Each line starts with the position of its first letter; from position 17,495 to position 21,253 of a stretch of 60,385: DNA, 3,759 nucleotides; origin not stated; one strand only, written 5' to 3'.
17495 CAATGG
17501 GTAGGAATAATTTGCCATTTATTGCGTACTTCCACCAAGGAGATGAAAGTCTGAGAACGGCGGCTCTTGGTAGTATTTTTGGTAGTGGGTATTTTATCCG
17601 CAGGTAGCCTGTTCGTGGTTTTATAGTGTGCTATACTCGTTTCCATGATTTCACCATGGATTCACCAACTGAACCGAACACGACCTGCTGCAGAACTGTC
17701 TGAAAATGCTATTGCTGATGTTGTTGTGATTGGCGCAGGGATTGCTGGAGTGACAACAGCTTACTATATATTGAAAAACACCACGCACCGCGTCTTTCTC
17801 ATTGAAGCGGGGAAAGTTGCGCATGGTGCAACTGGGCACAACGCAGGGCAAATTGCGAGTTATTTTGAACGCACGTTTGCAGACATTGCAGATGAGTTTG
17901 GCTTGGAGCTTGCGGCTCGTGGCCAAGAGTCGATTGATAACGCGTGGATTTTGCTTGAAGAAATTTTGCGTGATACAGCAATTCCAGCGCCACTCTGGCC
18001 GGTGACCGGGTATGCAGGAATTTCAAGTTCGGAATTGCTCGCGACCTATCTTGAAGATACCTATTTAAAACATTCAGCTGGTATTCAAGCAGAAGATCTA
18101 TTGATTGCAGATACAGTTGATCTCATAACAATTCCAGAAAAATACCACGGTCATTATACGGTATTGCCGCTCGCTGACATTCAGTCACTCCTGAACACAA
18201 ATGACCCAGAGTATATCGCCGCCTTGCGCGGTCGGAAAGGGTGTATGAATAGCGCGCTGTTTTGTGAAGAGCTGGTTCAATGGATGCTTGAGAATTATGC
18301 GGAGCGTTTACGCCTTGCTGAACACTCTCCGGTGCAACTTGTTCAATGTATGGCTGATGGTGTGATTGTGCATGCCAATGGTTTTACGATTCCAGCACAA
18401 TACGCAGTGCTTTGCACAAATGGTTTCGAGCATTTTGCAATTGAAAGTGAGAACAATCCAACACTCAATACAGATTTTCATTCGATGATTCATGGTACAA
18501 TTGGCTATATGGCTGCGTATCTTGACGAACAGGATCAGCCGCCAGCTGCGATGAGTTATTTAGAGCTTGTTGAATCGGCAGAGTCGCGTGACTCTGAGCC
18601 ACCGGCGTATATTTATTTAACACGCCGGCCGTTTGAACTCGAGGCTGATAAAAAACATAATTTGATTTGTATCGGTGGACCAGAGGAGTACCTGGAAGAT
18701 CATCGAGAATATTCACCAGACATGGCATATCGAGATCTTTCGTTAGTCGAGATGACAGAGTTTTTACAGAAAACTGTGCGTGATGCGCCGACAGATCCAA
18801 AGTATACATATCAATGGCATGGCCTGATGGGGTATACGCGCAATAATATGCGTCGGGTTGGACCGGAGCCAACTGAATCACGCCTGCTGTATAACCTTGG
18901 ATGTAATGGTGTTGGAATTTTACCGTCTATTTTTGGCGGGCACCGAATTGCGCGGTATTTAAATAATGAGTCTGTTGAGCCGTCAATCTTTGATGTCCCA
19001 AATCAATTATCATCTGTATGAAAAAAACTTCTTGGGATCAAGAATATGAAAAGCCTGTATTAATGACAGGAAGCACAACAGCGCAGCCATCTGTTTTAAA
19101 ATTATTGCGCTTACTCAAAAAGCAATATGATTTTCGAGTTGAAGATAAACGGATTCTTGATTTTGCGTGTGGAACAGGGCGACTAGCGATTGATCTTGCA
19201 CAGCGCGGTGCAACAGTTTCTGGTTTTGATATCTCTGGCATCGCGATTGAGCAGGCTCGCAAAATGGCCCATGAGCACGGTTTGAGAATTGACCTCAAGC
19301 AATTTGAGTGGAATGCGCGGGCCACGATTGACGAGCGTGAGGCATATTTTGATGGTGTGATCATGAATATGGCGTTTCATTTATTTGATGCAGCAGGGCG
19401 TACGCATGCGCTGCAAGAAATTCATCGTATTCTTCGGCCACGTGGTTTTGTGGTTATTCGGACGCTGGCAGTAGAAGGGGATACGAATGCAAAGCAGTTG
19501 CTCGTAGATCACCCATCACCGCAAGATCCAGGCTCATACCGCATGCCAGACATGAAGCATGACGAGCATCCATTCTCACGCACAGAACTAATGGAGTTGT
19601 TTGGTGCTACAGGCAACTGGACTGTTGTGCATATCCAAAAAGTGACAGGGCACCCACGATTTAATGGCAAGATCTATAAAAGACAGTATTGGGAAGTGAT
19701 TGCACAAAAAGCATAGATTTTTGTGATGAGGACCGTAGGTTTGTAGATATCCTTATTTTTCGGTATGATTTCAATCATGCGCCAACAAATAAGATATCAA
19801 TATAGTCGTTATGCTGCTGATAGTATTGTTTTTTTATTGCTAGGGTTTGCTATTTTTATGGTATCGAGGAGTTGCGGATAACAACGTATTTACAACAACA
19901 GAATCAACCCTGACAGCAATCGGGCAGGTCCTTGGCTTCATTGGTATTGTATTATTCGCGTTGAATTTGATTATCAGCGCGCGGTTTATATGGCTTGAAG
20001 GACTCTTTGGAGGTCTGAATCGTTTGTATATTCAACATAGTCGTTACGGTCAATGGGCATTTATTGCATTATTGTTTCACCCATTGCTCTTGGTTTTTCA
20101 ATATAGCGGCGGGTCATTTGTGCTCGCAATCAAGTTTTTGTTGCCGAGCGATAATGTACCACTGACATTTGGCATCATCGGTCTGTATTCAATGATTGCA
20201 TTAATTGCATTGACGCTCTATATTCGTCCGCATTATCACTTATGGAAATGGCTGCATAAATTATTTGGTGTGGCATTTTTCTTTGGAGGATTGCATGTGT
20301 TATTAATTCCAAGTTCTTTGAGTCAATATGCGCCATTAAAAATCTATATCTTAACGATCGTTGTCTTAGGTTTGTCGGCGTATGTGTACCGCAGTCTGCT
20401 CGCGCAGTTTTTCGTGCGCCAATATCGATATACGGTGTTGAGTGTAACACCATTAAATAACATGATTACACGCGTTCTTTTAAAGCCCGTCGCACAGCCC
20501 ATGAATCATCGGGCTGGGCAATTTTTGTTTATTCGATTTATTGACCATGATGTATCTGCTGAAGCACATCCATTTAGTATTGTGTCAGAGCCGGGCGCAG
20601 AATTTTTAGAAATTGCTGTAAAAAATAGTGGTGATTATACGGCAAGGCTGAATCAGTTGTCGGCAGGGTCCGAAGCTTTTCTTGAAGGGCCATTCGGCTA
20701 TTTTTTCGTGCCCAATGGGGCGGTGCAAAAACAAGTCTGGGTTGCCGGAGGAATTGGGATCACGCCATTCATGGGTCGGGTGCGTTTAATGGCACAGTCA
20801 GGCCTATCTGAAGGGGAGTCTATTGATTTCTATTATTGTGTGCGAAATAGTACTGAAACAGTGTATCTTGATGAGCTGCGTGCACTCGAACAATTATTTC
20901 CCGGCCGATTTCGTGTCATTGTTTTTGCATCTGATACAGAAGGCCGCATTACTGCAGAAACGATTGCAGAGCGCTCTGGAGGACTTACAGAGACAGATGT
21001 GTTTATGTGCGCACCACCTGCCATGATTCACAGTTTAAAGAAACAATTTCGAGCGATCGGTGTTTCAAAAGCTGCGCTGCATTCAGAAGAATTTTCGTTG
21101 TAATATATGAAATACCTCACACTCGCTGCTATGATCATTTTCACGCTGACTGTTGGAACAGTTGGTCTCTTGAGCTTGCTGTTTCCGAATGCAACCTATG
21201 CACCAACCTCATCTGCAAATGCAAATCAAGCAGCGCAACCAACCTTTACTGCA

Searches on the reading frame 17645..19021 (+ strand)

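Call 95: search_protein_families(library=pfam, proteins=[window:17645-19021:+], max_evalue=0.00001)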
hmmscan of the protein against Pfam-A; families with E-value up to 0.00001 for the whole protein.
window:17645-19021:+ (458 aa): 2 families
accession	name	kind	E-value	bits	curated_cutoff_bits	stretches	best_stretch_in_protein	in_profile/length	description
PF01266.30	DAO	-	8.3e-29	101.6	27.9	1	25-436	1-351/353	FAD dependent oxidoreductase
PF01946.23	Thi4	-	1e-07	31.9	26.2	1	16-92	10-87/235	Thi4 family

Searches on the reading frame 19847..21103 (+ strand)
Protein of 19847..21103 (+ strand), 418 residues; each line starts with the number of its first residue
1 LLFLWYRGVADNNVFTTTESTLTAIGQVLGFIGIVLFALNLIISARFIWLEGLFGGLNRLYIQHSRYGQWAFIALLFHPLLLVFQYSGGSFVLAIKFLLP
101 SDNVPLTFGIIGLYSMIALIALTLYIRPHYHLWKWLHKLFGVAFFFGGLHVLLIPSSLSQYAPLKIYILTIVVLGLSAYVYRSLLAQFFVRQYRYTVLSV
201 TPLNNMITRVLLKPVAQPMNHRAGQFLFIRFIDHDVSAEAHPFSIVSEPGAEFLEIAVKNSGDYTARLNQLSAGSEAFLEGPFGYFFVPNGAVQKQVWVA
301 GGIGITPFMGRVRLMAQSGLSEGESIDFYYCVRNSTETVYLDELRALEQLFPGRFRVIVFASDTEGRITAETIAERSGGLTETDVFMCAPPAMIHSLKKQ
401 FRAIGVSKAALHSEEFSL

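Call 95: search_protein_families(library=pfam, proteins=[window:19847-21103:+], max_evalue=0.00001)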
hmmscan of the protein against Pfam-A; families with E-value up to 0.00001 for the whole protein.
window:19847-21103:+ (418 aa): 3 families
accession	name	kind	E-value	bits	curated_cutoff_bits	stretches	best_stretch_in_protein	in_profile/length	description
PF00175.26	NAD_binding_1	-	1.3e-11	45.6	22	1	299-398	2-108/109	Oxidoreductase NAD-binding domain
PF01794.25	Ferric_reduct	-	6.7e-10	39.5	28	1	29-147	1-120/121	Ferric reductase like transmembrane component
PF08022.18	FAD_binding_8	-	1.4e-09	38.5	22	1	199-274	10-84/109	FAD-binding domain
